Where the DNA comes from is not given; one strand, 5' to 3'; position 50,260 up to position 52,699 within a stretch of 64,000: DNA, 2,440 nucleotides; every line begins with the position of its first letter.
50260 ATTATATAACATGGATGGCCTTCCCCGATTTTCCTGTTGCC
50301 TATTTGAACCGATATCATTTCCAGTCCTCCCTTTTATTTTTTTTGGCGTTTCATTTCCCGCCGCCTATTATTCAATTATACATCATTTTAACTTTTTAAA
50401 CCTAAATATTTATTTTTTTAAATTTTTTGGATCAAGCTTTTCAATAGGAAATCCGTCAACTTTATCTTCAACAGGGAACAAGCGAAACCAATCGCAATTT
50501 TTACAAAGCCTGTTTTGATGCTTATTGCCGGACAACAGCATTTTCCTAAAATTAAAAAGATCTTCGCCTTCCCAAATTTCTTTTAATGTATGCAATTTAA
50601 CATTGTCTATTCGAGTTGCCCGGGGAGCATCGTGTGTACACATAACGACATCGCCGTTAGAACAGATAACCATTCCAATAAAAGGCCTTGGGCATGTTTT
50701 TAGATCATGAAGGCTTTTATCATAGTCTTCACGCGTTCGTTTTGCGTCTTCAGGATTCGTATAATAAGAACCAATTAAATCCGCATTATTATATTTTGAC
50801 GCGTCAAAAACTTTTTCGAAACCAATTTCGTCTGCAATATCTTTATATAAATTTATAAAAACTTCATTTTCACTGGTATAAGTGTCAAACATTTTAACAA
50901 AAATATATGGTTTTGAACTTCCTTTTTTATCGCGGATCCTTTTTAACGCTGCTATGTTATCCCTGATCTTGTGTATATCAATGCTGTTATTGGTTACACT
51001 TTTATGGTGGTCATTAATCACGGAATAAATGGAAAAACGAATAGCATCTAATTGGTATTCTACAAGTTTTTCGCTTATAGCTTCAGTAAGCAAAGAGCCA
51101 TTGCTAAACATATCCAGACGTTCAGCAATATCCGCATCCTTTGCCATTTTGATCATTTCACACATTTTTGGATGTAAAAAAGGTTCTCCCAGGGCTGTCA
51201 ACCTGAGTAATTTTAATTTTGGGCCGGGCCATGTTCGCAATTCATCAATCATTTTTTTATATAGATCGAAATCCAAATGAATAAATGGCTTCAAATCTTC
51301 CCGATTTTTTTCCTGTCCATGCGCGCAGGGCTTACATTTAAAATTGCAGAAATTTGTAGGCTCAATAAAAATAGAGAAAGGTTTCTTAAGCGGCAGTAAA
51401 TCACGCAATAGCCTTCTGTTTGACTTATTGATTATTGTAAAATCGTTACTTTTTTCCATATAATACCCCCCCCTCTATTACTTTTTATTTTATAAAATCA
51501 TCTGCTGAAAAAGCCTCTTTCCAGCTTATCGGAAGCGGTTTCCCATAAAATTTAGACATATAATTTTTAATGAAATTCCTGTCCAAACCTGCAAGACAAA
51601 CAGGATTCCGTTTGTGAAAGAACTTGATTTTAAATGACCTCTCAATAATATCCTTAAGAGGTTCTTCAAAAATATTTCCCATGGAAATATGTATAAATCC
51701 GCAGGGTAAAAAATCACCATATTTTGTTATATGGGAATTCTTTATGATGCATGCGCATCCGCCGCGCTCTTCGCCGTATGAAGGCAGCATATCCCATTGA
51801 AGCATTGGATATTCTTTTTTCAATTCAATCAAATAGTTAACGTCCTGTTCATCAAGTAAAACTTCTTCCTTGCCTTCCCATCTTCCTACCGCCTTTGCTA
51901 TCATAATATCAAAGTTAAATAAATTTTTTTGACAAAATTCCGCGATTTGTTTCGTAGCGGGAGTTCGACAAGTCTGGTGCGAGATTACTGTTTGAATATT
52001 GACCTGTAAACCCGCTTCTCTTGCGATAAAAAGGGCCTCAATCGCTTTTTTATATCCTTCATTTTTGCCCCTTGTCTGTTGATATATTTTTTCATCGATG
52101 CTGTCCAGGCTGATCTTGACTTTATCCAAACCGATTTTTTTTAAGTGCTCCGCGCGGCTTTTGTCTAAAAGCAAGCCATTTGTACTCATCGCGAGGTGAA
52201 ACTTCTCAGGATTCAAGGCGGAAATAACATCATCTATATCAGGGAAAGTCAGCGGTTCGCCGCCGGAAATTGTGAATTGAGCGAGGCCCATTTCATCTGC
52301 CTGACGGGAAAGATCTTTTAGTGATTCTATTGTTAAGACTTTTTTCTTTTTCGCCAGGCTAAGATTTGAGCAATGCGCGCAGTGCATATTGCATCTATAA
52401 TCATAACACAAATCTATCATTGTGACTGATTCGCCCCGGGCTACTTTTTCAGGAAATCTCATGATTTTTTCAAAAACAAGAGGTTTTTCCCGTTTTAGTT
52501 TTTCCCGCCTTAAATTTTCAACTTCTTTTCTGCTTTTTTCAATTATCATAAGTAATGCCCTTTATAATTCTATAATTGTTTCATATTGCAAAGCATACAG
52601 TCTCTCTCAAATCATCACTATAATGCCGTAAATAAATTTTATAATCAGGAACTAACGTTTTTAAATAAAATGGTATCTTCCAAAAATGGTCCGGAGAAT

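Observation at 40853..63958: Glycan cluster unusually rich in radical SAM enzymes: three B12-binding (class B) plus two Cys-rich-extension radical SAMs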

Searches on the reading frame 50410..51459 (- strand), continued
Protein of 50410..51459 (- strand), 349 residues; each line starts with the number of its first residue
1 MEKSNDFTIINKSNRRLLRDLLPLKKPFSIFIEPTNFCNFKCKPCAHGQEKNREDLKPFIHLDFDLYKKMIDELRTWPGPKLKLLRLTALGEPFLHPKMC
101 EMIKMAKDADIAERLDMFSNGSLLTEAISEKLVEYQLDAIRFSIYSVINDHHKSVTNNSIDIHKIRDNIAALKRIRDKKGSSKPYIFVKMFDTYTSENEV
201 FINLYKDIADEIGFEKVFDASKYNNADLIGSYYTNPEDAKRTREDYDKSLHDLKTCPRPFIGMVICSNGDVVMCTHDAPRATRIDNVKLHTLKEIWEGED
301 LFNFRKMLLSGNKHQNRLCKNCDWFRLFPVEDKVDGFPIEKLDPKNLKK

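Call 55: search_solved_structures(query=A1, max_evalue=0.01, show_alignments=3)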
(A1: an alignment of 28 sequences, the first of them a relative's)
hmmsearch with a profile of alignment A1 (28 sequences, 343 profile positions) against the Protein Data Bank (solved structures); distinct sequences matched with E-value up to 0.01: 20.
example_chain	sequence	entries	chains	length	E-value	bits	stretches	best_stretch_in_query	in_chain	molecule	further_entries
4m7s_A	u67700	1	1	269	5.9e-18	68.3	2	247-327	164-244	BtrN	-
4m7t_A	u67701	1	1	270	8.1e-18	67.9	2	247-322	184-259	BtrN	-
2fb2_A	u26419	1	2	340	2.9e-08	36.5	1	26-167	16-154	Molybdenum cofactor biosynthesis protein A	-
1tv7_A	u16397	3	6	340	3.5e-08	36.2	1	27-167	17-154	Molybdenum cofactor biosynthesis protein A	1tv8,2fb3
4k37_A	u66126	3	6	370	1.4e-07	34.3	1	257-323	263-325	Anaerobic sulfatase-maturating enzyme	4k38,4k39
4k36_A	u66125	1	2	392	1.6e-07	34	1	257-323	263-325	Anaerobic sulfatase-maturating enzyme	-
8hzv_A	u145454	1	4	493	2.2e-06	30.3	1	23-177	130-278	Radical S-Adenosyl-L-methionine Enzyme DesII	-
8hzy_A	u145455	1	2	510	2.3e-06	30.2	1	23-177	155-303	DesII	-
7wzv_A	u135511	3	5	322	4.8e-06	29.2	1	23-189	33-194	4Fe-4S cluster-binding domain-containing protein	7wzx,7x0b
6q2p_A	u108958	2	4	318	0.00018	24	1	22-195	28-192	Radical S-adenosyl methionine domain-containing protein 2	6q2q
5vsl_A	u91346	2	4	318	0.00018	24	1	22-195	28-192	Radical S-adenosyl methionine domain-containing protein 2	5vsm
9dfu_A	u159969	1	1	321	0.00031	23.2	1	23-168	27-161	Radical SAM core domain-containing protein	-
7n7h_A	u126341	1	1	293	0.00039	22.9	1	23-196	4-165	VIPERIN-LIKE ENZYME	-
9dfn_A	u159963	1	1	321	0.00075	22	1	31-168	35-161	Radical SAM core domain-containing protein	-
6b4c_A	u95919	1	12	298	0.0023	20.4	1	85-155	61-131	Viperin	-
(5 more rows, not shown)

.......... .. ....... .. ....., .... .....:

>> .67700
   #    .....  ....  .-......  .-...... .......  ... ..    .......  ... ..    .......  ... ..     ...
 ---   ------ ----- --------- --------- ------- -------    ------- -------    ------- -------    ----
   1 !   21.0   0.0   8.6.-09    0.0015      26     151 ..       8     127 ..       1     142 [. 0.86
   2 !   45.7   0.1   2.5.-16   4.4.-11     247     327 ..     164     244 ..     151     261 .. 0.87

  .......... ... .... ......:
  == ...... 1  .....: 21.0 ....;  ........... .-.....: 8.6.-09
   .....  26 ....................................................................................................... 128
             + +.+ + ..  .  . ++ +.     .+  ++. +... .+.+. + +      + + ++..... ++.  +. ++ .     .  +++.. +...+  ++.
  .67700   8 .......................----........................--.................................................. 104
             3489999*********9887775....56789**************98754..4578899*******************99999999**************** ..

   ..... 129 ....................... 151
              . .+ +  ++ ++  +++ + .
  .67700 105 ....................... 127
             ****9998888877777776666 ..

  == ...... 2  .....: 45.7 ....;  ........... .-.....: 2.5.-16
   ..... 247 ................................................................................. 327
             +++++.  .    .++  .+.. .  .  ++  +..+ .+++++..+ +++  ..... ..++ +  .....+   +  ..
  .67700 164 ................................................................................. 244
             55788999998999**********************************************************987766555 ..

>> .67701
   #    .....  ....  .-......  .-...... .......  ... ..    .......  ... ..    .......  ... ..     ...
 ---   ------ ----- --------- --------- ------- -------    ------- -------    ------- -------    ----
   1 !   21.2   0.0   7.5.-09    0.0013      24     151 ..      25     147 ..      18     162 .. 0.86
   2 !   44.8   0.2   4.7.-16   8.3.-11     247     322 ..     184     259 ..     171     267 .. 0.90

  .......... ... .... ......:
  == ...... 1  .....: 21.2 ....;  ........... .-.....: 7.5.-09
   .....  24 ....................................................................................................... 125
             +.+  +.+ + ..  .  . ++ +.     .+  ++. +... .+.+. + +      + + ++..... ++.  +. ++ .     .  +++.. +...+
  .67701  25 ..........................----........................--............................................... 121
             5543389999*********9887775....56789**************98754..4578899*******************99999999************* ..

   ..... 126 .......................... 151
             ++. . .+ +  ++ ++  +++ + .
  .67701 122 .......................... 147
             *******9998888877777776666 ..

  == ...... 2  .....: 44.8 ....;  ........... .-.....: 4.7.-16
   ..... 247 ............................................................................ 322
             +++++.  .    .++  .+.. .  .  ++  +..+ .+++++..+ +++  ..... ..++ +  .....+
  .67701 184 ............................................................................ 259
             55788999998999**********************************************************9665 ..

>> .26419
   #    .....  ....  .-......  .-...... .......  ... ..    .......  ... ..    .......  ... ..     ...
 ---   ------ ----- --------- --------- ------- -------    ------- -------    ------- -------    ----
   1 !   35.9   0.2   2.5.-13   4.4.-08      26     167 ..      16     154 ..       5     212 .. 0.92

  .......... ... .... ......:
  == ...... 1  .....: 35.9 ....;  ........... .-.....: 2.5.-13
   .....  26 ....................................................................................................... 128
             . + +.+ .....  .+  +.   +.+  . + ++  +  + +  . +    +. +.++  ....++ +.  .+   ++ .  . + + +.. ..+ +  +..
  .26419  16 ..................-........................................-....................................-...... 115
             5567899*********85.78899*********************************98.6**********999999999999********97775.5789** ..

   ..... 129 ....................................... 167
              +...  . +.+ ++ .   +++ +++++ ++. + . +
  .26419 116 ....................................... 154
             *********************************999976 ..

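Call 63: predict_structure(alignment_id=A1)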
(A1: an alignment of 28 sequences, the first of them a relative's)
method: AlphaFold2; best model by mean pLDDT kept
length: 349 residues; sequences in the alignment: 28
mean_pLDDT: 89.2   pTM: 0.89
mean pLDDT of the five models: 89.2, 88.1, 87.9, 87.3, 85.0
residues with pLDDT >= 90: 247; 70-90: 70; 50-70: 21; < 50: 11
segments of 3 or more residues with pLDDT < 50: 1-11
pLDDT, mean of each block of 10 residues (from residue 1): 34 74 93 95 83 84 98 96 89 96 99 97 98 99 94 94 98 98 97 94 98 83 70 89 89 93 94 74 90 96 95 85 85 94 74
secondary structure, 60 per line:
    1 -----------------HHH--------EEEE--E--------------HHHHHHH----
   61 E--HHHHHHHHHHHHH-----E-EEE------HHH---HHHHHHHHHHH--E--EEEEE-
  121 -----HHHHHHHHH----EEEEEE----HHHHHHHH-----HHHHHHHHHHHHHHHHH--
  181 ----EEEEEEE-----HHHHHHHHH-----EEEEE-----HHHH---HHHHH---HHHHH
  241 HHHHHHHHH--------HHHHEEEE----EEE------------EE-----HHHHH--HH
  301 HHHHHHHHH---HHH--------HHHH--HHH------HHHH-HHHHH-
elements in order: E29-32 H50-56 H64-76 E84-86 H99-109 E115-119 H126-134 E139-144 H149-156 H162-178 E185-191 H197-205 E211-215 H221-224 H228-232 H236-249 H258-261 E262-265 E270-272 H292-296 H299-309 H324-327 H339-342 H344-348

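Call 67: fold_search(model_id=the predicted structure, library=pdb)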
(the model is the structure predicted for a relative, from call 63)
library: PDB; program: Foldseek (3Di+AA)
matches with E <= 10: 1484; with E <= 0.001: 126
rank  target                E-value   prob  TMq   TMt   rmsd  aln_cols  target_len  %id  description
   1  4m7t                  2.8e-13  1.00  0.53  0.73   5.3       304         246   18  Crystal structure of BtrN in complex with AdoMet and 2-DOIA (released 2013-10-02)
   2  8hzy_A                3.2e-11  1.00  0.58  0.45   9.1       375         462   16  The crystal structure of a Radical SAM Enzyme DesII (released 2024-07-10)
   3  8hzv_C                4.6e-11  1.00  0.58  0.44   9.3       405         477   14  The crystal structure of a Radical SAM Enzyme DesII (released 2024-07-10)
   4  8hzv_A                5.7e-11  1.00  0.58  0.44   8.0       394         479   14  The crystal structure of a Radical SAM Enzyme DesII (released 2024-07-10)
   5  8hzv_D                6.8e-11  1.00  0.57  0.44   9.3       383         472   15  The crystal structure of a Radical SAM Enzyme DesII (released 2024-07-10)
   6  5v1s_A                1.0e-10  1.00  0.58  0.49   9.1       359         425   13  Crystal structure of Streptococcus suis SuiB bound to S-adenosylmethionine (released 2017-08-30)
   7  8hzy_B                1.2e-10  1.00  0.57  0.45   9.3       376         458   16  The crystal structure of a Radical SAM Enzyme DesII (released 2024-07-10)
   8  7vob                  1.4e-10  1.00  0.54  0.57   7.9       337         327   16  The crystal structure of a Radical SAM Enzyme BlsE involved in the Biosynthesis of Blasticidin S (released 2022-05-04)
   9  8hzv_B                1.4e-10  1.00  0.57  0.44   9.2       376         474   16  The crystal structure of a Radical SAM Enzyme DesII (released 2024-07-10)
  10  5v1s_B                1.8e-10  1.00  0.57  0.48   7.1       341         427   13  Crystal structure of Streptococcus suis SuiB bound to S-adenosylmethionine (released 2017-08-30)
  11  5v1t_A                7.8e-10  1.00  0.59  0.48   7.4       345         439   13  Crystal structure of Streptococcus suis SuiB bound to precursor peptide SuiA (released 2017-08-30)
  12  5v1q_B                8.3e-10  1.00  0.57  0.46   7.3       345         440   13  Crystal structure of Streptococcus suis SuiB (released 2017-08-30)
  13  6efn                  9.2e-10  1.00  0.57  0.53   6.4       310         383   15  Structure of a RiPP maturase, SkfB (released 2018-10-24)
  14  4m7s                  1.5e-09  1.00  0.49  0.77   5.2       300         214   17  Crystal structure of SeMet BtrN in an OPEN conformation (released 2013-10-02)
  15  5v1q_A                1.9e-09  1.00  0.57  0.48   7.8       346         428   13  Crystal structure of Streptococcus suis SuiB (released 2017-08-30)
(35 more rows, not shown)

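Call 68: search_protein_representatives(alignment_id=A1)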
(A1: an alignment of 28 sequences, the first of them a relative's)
Query: 28 sequences, 343 profile positions. Proteins with E-value up to 0.001 (for the whole library): 34446; up to 1e-10: 11906; up to 1e-30: 753. The best 150 are listed.
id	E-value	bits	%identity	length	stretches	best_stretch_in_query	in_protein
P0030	8.9e-167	570.9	-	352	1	2-341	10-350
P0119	1.0e-109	383.2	-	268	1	66-339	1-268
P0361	6.5e-101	354.3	-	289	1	58-339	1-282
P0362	3.3e-99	348.7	-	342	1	9-340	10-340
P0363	3.5e-97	342.0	-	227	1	120-341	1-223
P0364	1.7e-95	336.5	-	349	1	1-339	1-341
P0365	1.7e-87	310.2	-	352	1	7-339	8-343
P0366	2.3e-87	309.8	-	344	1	11-335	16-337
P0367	4.9e-86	305.4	-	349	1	8-341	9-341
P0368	6.3e-86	305.1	-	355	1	8-340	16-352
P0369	6.7e-84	298.4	-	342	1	9-340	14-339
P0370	4.0e-83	295.8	-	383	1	9-340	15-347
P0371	6.2e-82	291.9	-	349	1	3-339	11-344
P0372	3.2e-78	279.7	-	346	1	10-336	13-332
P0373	1.6e-77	277.4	-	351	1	6-337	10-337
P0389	1.3e-67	244.8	-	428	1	6-331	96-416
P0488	3.0e-50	187.8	-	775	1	10-339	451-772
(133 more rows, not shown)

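Call 69: search_protein_families(library=pfam, proteins=[P0488, P0389, L005:11023-12069:+, L005:13228-14865:+, L004:7139-7666:+], max_evalue=0.001)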
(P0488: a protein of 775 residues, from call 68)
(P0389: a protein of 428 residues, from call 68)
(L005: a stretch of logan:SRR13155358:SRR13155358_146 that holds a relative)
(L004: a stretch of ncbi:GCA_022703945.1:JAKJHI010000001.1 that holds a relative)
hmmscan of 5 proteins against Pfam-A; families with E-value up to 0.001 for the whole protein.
P0488 (775 aa): 5 families
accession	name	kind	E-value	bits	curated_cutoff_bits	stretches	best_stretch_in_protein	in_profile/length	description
PF00534.26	Glycos_transf_1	-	2.7e-20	73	26.4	1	179-335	10-171/172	Glycosyl transferases group 1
PF04055.27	Radical_SAM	-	3.4e-18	66.8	29.5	1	471-633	3-156/166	Radical SAM superfamily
PF13692.12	Glyco_trans_1_4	-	7.2e-17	62.4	27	1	184-320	2-140/142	Glycosyl transferases group 1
PF13186.11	SPASM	-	1.5e-14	54.4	21.5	1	685-752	1-67/67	Iron-sulfur cluster-binding domain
PF13524.12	Glyco_trans_1_2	-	4.1e-07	30.5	25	1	209-352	9-144/144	Glycosyl transferase-like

P0389 (428 aa): 2 families
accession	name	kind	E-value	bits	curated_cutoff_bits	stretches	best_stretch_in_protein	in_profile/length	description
PF13186.11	SPASM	-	5.9e-18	65.4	21.5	1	339-406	1-67/67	Iron-sulfur cluster-binding domain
PF04055.27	Radical_SAM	-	1.8e-16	61.2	29.5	1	119-257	1-136/166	Radical SAM superfamily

L005:11023-12069:+ (348 aa): 2 families
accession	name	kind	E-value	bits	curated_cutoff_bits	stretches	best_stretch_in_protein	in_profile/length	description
PF04055.27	Radical_SAM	-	5.3e-13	49.9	29.5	1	29-172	1-139/166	Radical SAM superfamily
PF13186.11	SPASM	-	8e-12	45.7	21.5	1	251-318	1-67/67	Iron-sulfur cluster-binding domain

L005:13228-14865:+ (545 aa): 3 families
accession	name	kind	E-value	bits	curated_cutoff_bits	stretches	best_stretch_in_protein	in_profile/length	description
PF04055.27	Radical_SAM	-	2.8e-16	60.6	29.5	1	239-401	1-165/166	Radical SAM superfamily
PF02310.24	B12-binding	-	1.4e-12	47.9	32.1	1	79-163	40-119/121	B12 binding domain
PF13174.12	TPR_6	-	9.2e-07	29.6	26.3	0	477-499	11-33/33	Tetratricopeptide repeat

L004:7139-7666:+ (175 aa): 1 family
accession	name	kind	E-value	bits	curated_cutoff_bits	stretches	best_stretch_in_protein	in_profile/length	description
PF00293.34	NUDIX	-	0.00011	22.7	21.1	1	35-78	3-46/134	NUDIX domain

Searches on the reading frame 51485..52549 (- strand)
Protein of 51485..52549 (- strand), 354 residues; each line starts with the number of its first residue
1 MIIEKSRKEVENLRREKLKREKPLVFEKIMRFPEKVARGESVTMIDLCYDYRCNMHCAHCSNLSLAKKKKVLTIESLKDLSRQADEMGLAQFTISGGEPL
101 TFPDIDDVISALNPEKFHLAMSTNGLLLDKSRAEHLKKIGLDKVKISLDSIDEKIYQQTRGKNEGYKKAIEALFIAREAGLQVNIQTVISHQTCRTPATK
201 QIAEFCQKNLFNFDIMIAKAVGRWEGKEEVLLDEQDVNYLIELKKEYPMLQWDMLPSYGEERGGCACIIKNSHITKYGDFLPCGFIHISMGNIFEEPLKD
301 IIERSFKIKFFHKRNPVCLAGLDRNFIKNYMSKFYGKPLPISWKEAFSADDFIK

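Call 3: search_protein_families(library=pfam, proteins=[window:51485-52549:-])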
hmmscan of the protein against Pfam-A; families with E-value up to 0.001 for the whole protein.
window:51485-52549:- (354 aa): 3 families
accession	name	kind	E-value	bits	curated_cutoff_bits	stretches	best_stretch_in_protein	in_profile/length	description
PF04055.27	Radical_SAM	-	3.1e-26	93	29.5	1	52-187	6-148/166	Radical SAM superfamily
PF13353.11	Fer4_12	-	2.6e-05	25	22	1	52-137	14-103/137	4Fe-4S single cluster domain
PF13186.11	SPASM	-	6.4e-05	23.6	21.5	1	267-311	3-52/67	Iron-sulfur cluster-binding domain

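Call 6: search_protein_families(library=ncbifam, proteins=[window:51485-52549:-], max_evalue=0.00001)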
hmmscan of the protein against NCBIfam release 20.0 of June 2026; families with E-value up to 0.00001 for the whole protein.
window:51485-52549:- (354 aa): 51 families (the best 25 are shown)
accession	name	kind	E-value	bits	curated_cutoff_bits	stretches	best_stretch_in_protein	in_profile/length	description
TIGR02668.1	moaA_archaeal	equivalog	1.3e-30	106.5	325.25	1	41-215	8-183/303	GTP 3',8-cyclase MoaA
TIGR02666.1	moaA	equivalog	1.5e-28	99.8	284.05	1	52-215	19-189/336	GTP 3',8-cyclase MoaA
NF001199.0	PRK00164.2-1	equivalog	1.6e-27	96.5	231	1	42-209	11-178/308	GTP 3',8-cyclase MoaA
TIGR04055.1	rSAM_NirJ2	equivalog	4.3e-27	95.5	500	1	52-230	9-186/326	putative heme d1 biosynthesis radical SAM protein NirJ2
TIGR04303.1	GeoRSP_rSAM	equivalog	8.8e-27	94.5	400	1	45-195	7-155/325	GeoRSP system radical SAM/SPASM protein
TIGR02109.1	PQQ_syn_pqqE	equivalog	4.9e-26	91.5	381.35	1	50-194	14-159/358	pyrroloquinoline quinone biosynthesis protein PqqE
TIGR04545.1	rSAM_ahbD_hemeb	equivalog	5.7e-24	85.2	500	1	51-229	8-186/339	heme b synthase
NF050035.1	rSAM_WgK_link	exception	3.2e-23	82.3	650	1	42-183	8-150/367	radical SAM/SPASM peptide maturase WgkB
TIGR04053.2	TIGR04053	equivalog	4.9e-23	82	395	1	53-245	18-215/366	TIGR04053 family radical SAM/SPASM domain-containing protein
TIGR04051.1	rSAM_NirJ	equivalog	3.9e-22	78.7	515.45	1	52-198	11-158/354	heme d1 biosynthesis radical SAM protein NirJ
NF049973.1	radical_Rv1681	equivalog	2.1e-21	76.2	380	1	49-208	78-236/326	Rv1681 family radical SAM protein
TIGR04317.1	W_rSAM_matur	equivalog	3.5e-21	75.7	380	1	51-194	12-161/349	tungsten cofactor oxidoreductase radical SAM maturase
TIGR04546.1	rSAM_ahbC_deAc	equivalog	5.9e-20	71.4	650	1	51-194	47-190/390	12,18-didecarboxysiroheme deacetylase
TIGR04054.1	rSAM_NirJ1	equivalog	8.3e-20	70.7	650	1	51-192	44-185/387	putative heme d1 biosynthesis radical SAM protein NirJ1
TIGR04250.1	SCM_rSAM_ScmE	equivalog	1.6e-18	66.8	400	1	45-247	5-213/358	SynChlorMet cassette radical SAM/SPASM protein ScmE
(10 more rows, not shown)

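Call 31: search_solved_structures(query=window:51485-52549:-, max_evalue=0.001)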
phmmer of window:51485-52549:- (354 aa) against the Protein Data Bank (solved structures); distinct sequences matched with E-value up to 0.001: 17.
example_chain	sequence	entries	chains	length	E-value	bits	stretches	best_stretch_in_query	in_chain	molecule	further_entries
2fb2_A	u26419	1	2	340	2.8e-15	59.4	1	41-191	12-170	Molybdenum cofactor biosynthesis protein A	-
1tv7_A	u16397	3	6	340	2.9e-15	59.3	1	40-191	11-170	Molybdenum cofactor biosynthesis protein A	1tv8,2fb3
5v1q_A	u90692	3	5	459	2.4e-10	43.2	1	51-216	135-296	Radical SAM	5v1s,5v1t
6efn_A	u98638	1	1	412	2.5e-08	36.5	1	51-303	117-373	Sporulation killing factor maturation protein SkfB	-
6c8v_A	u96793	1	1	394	3.7e-08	36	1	50-191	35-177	Coenzyme PQQ synthesis protein E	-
7tol_A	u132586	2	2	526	2.1e-07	33.5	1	46-163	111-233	glycerol dibiphytanyl glycerol tetraether - macrocyclic archaeol synthase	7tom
7vob_C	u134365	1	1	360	6.3e-07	31.9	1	52-198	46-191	Cytosylglucuronate decarboxylase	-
7voc_C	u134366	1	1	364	6.4e-07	31.9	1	52-198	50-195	Cytosylglucuronate decarboxylase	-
8vpo_A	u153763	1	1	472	1.2e-05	27.8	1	34-208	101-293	Radical SAM core domain-containing protein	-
8wm2_A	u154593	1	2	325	1.6e-05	27.3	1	52-150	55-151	Fe-S radical SAM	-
7bi7_A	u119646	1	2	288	8e-05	25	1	49-157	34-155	FeMo cofactor biosynthesis protein NifB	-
7jmb_A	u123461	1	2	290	8.1e-05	25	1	49-157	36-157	Nitrogenase iron-molybdenum cofactor biosynthesis protein NifB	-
7jma_A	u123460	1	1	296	8.6e-05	24.9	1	49-158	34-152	Nitrogenase iron-molybdenum cofactor biosynthesis protein NifB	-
7wzv_A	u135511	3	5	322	0.00015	24.1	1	45-134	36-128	4Fe-4S cluster-binding domain-containing protein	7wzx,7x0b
7n7h_A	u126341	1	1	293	0.00029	23.2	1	48-218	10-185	VIPERIN-LIKE ENZYME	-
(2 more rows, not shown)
